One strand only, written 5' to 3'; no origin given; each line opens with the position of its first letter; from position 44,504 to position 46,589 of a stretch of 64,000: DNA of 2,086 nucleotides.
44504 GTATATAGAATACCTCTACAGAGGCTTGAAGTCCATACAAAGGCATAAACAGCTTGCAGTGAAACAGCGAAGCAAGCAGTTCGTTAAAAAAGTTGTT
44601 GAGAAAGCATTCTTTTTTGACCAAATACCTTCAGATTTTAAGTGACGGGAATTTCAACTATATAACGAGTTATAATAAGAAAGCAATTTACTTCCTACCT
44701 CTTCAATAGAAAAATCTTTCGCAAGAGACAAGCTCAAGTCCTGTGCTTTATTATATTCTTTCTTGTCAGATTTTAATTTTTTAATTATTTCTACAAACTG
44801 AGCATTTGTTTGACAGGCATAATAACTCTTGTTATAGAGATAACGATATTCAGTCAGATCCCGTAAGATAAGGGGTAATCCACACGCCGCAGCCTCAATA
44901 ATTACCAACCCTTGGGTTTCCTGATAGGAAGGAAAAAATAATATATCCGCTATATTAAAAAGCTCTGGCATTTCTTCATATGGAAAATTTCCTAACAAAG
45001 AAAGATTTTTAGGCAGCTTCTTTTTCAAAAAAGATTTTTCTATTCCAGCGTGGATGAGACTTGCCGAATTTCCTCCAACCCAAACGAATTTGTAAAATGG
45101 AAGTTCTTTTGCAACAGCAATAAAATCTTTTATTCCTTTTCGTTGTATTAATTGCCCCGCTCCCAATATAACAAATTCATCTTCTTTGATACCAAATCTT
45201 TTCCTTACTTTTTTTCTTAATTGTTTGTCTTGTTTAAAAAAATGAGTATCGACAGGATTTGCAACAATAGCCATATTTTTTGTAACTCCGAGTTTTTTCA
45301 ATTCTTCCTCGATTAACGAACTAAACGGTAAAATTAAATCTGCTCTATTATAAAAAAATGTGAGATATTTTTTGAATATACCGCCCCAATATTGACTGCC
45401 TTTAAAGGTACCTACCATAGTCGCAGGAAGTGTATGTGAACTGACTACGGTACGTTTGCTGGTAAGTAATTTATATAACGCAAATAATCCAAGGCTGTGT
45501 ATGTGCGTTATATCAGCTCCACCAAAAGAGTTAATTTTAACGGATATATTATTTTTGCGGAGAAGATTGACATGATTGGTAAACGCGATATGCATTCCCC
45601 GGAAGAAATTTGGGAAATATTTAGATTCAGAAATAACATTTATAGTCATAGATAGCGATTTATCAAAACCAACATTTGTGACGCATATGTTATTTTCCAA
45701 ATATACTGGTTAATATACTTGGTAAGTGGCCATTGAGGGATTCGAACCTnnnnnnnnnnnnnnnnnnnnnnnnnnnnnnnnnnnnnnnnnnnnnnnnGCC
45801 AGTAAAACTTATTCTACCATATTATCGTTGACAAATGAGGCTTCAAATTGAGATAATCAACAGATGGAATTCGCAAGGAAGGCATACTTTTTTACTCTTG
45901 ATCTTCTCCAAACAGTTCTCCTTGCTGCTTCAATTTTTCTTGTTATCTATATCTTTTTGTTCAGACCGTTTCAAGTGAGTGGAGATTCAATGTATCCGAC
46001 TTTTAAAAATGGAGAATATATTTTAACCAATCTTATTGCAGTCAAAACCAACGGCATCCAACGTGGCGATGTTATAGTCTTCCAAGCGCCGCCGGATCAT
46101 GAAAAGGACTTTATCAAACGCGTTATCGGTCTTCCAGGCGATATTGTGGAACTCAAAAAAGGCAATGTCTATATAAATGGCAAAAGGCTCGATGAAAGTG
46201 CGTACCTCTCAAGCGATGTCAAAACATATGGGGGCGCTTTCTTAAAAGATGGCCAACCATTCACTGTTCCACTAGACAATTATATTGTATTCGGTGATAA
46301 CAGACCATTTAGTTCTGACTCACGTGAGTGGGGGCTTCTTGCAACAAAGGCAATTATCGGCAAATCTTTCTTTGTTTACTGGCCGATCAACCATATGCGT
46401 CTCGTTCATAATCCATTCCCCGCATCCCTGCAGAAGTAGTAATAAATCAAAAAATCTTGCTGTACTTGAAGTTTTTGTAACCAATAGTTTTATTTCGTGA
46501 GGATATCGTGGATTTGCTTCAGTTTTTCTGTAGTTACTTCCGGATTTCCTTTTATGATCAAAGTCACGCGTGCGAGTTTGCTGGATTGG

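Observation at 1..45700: Glycosylation island of more than 45 kb, dominated by GT-C enzymes and lipid-phosphate sugar loaders, with no recognisable initiating transferase, polymerase or chain-length regulator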

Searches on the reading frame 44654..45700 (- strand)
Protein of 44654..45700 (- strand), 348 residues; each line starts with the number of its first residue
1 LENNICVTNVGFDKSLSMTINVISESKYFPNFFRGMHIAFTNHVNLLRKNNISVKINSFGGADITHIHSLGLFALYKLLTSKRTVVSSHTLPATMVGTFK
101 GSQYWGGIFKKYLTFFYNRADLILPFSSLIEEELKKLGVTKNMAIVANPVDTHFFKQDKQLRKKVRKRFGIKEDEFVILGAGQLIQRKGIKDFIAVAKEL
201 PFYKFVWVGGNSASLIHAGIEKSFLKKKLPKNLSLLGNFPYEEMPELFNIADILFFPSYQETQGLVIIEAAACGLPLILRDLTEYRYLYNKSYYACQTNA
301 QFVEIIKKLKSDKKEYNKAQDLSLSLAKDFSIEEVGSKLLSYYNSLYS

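Call 10: search_protein_families(library=pfam, proteins=[window:44654-45700:-], max_evalue=0.001)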
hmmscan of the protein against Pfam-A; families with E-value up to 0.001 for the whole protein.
window:44654-45700:- (348 aa): 4 families
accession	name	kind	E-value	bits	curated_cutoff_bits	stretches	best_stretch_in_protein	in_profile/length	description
PF00534.26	Glycos_transf_1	-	1e-21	77.7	26.4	1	163-319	3-165/172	Glycosyl transferases group 1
PF13692.12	Glyco_trans_1_4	-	9.1e-14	52.4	27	1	176-289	2-115/142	Glycosyl transferases group 1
PF13439.12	Glyco_transf_4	-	2.5e-09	37.8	28.5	1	51-153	71-169/170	Glycosyltransferase Family 4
PF13524.12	Glyco_trans_1_2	-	1.9e-05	25.1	25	1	192-317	4-119/144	Glycosyl transferase-like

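Call 81: search_protein_families(library=ncbifam, proteins=[window:44654-45700:-], max_evalue=1e-8)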
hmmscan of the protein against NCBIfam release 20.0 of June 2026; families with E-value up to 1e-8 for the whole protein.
window:44654-45700:- (348 aa): 15 families
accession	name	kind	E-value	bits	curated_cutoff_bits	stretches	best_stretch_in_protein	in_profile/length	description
NF053513.1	Gtran_IagA_BgsA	equivalog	6.1e-58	196.4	460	1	38-346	20-331/333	LTA glycolipid anchor biosynthesis glycosyltransferase, IagA/BgsA family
NF049987.1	DaglGlyslTfaseDgs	equivalog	4e-43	147.6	500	1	35-345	17-326/332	processive diacylglycerol alpha-glucosyltransferase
TIGR04047.1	MSMEG_0565_glyc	hypoth_equivalog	7.5e-20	71.3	259.85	1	118-344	137-372/373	MSMEG_0565 family glycosyltransferase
NF053787.1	GlcN_PG_synth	equivalog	8.2e-18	64.4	480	1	105-346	129-359/361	N-acetylglucosaminyl phosphatidylglycerol synthase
TIGR03999.1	thiol_BshA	equivalog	7.7e-17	61.3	273.7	1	94-346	115-373/375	N-acetyl-alpha-D-glucosaminyl L-malate synthase BshA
NF047684.1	TeichurnBiosyTuaC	equivalog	1.2e-16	60.7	550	1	118-346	163-389/391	teichuronic acid biosynthesis protein TuaC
NF038255.1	exopoly_VpsD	equivalog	7.3e-14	51.4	300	1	119-347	156-376/381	VpsD family glycosyltransferase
NF049988.1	MGlcDAGSynMgs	equivalog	9.2e-14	51.6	400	1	138-323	173-364/398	alpha-monoglucosyldiacylglycerol synthase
TIGR04157.1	glyco_rSAM_CFB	subfamily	1.1e-13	50.9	400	1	116-283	166-333/406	TIGR04157 family glycosyltransferase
TIGR03449.1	mycothiol_MshA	equivalog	1.9e-12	46.8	462.5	1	141-345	188-402/406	D-inositol-3-phosphate glycosyltransferase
NF038295.1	EPS_HpsP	equivalog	1.1e-10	41.1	550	1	135-346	170-387/388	hormogonium polysaccharide biosynthesis glycosyltransferase HpsP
NF007640.0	PRK10307.1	subfamily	1e-09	37.9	276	1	128-266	180-318/411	WcaI family glycosyltransferase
NF012028.0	PRK15484.1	subfamily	1.7e-09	37.3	618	1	121-279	142-306/380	lipopolysaccharide N-acetylglucosaminyltransferase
TIGR02149.1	glgA_Coryne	subfamily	3.1e-09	36.5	302.4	1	62-278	84-311/391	glycogen synthase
NF038298.1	EPS_HpsO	equivalog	4e-09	35.7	575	0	134-310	161-350/388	hormogonium polysaccharide biosynthesis glycosyltransferase HpsO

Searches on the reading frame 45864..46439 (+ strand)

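Call 10: search_protein_families(library=pfam, proteins=[window:45864-46439:+], max_evalue=0.001)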
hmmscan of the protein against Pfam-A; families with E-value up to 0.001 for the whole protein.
window:45864-46439:+ (191 aa): 2 families
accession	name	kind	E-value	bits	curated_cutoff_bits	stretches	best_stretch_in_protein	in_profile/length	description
PF10502.14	Peptidase_S26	-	2.9e-47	161.2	22.9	1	13-173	3-168/168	Signal peptidase, peptidase S26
PF00717.28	Peptidase_S24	-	9.8e-05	22.5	23.3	1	37-101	39-95/116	Peptidase S24-like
